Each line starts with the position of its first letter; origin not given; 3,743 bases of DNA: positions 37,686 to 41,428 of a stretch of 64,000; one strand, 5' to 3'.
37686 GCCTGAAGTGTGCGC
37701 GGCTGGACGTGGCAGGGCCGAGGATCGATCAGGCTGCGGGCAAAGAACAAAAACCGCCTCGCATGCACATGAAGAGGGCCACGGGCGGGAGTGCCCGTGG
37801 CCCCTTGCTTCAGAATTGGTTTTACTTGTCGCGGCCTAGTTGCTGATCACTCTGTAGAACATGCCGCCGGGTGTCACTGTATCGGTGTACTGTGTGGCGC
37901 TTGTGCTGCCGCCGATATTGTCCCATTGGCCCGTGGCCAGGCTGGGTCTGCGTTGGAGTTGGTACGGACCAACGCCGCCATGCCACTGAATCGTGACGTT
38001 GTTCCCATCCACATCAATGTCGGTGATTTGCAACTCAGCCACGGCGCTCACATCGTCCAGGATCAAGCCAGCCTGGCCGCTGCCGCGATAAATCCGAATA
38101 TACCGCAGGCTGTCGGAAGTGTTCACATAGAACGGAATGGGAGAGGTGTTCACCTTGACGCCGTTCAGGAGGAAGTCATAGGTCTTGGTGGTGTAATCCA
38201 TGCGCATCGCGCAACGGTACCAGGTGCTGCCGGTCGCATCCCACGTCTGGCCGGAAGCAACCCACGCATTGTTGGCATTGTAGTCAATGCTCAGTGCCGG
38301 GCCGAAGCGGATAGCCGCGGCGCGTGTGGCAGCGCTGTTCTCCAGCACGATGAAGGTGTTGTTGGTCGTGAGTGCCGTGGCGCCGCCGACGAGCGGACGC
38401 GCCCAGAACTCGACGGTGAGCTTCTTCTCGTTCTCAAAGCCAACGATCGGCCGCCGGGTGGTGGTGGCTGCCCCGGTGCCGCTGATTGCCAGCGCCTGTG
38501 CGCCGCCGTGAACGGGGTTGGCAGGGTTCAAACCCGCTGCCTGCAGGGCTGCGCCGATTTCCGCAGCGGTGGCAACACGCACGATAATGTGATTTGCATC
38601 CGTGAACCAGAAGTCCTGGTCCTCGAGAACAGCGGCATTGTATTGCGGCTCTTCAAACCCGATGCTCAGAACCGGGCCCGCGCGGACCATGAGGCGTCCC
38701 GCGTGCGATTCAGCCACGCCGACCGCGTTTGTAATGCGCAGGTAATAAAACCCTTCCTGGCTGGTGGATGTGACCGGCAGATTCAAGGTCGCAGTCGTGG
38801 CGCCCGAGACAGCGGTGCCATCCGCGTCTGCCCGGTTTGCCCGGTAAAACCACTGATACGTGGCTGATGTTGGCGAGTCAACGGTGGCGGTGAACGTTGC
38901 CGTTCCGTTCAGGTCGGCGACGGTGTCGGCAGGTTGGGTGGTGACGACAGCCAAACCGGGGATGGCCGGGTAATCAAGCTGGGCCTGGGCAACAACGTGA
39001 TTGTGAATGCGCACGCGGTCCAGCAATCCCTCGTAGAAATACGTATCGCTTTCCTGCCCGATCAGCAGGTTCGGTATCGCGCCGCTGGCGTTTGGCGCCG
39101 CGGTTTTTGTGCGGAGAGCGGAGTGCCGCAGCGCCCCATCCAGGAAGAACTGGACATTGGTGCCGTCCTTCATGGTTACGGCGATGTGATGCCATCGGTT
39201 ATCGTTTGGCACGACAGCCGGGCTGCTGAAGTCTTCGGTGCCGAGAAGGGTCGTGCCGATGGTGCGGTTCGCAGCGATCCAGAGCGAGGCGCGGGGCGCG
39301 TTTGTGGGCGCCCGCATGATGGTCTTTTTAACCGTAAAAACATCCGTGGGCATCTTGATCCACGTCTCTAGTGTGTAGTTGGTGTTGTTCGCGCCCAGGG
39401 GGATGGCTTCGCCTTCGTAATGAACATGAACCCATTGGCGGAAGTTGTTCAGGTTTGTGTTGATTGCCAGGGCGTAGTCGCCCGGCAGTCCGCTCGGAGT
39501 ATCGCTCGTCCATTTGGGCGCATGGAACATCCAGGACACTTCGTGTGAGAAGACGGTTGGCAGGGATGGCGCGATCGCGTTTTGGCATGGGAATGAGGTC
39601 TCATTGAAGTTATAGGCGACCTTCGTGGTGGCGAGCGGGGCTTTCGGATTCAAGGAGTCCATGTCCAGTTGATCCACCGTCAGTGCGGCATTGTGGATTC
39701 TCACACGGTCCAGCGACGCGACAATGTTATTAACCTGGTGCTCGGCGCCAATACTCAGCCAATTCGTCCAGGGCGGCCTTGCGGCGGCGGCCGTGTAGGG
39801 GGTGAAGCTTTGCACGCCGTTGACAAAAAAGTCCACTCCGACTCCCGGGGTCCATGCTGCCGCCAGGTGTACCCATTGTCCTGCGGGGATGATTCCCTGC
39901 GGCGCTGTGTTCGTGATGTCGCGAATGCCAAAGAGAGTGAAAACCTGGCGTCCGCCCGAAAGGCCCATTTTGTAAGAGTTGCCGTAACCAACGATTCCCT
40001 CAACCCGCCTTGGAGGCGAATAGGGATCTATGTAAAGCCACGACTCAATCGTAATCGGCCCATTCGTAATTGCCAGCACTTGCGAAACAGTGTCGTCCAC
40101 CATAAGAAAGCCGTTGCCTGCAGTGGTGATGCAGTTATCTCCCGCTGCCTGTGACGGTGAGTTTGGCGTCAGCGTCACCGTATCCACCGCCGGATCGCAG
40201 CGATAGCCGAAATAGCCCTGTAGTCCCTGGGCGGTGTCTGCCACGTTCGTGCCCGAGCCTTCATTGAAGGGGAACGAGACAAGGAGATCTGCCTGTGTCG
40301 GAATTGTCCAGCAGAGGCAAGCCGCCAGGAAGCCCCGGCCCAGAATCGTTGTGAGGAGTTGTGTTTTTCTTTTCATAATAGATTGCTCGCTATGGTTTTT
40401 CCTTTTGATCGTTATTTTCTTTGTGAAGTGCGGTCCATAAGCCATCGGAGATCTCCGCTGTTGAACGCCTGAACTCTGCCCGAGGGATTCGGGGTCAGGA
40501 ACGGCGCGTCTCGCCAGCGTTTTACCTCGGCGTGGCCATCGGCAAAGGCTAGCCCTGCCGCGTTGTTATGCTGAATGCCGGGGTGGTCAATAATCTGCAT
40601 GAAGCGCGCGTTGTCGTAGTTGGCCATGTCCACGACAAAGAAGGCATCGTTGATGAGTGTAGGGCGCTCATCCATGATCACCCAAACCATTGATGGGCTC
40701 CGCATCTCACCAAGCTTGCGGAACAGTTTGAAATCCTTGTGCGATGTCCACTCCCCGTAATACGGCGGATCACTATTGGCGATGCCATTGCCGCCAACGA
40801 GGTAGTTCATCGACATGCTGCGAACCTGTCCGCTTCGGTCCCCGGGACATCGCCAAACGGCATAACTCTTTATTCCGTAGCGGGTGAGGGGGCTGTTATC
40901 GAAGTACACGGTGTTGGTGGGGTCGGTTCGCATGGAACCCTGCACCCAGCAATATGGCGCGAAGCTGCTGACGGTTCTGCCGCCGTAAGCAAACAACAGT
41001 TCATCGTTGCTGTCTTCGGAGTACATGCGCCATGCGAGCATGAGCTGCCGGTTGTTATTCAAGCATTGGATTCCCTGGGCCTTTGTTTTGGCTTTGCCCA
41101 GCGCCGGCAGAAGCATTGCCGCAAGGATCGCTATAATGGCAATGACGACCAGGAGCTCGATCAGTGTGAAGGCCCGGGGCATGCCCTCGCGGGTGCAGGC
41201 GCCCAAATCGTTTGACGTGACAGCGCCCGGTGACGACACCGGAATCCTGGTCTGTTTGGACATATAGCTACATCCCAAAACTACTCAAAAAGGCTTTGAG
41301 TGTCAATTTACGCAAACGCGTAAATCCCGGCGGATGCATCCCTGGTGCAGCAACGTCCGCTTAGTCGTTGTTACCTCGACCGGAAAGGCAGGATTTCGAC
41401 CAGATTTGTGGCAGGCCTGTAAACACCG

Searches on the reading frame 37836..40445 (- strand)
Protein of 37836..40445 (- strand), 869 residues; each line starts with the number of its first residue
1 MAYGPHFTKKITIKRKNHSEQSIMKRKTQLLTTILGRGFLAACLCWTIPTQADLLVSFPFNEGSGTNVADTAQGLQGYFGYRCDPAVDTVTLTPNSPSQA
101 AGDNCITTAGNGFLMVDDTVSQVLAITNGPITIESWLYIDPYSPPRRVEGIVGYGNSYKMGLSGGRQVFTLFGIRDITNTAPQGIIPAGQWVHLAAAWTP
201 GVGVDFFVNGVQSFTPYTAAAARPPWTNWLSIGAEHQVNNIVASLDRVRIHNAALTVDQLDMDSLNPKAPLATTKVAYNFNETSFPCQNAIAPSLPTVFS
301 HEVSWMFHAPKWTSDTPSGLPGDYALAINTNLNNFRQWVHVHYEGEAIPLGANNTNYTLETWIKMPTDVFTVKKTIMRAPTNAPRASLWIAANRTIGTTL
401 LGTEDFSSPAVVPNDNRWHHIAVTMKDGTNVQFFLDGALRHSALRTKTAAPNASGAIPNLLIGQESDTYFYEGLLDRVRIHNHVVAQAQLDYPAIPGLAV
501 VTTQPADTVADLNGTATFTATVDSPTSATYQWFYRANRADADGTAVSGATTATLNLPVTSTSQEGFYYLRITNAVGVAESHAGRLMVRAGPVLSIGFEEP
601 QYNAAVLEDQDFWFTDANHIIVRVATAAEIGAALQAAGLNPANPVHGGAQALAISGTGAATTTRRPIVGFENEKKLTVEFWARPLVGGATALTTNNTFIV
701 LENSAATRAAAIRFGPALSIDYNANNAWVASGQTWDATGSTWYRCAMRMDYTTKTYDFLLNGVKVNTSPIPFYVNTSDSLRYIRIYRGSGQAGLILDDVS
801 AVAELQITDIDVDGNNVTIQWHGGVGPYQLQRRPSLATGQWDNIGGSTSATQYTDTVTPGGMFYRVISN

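Call 51: search_protein_families(library=pfam, proteins=[window:37836-40445:-], max_evalue=0.00001)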
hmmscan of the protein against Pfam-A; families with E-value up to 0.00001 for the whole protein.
window:37836-40445:- (869 aa): 1 family
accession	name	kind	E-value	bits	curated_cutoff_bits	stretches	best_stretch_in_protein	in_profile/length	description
PF13385.13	Laminin_G_3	-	4.3e-37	128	27.6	2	353-489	15-149/151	Concanavalin A-like lectin/glucanases superfamily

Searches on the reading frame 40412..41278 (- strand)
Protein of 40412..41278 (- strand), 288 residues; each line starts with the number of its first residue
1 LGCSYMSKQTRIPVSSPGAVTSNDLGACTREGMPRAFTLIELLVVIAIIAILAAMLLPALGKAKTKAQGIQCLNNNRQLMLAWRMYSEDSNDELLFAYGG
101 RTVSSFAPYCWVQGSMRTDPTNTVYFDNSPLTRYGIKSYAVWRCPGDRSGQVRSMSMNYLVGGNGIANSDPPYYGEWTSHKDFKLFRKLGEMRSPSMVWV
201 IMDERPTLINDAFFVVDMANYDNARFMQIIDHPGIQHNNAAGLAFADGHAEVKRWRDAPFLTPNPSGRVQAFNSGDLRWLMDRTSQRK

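Call 52: search_protein_families(library=pfam, proteins=[window:40412-41278:-], max_evalue=0.00001)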
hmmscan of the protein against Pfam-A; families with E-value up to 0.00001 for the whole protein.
window:40412-41278:- (288 aa): 1 family
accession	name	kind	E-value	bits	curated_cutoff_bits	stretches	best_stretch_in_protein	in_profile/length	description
PF07963.17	N_methyl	-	2.1e-07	30.7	21.2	1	35-57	5-27/27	Prokaryotic N-terminal methylation motif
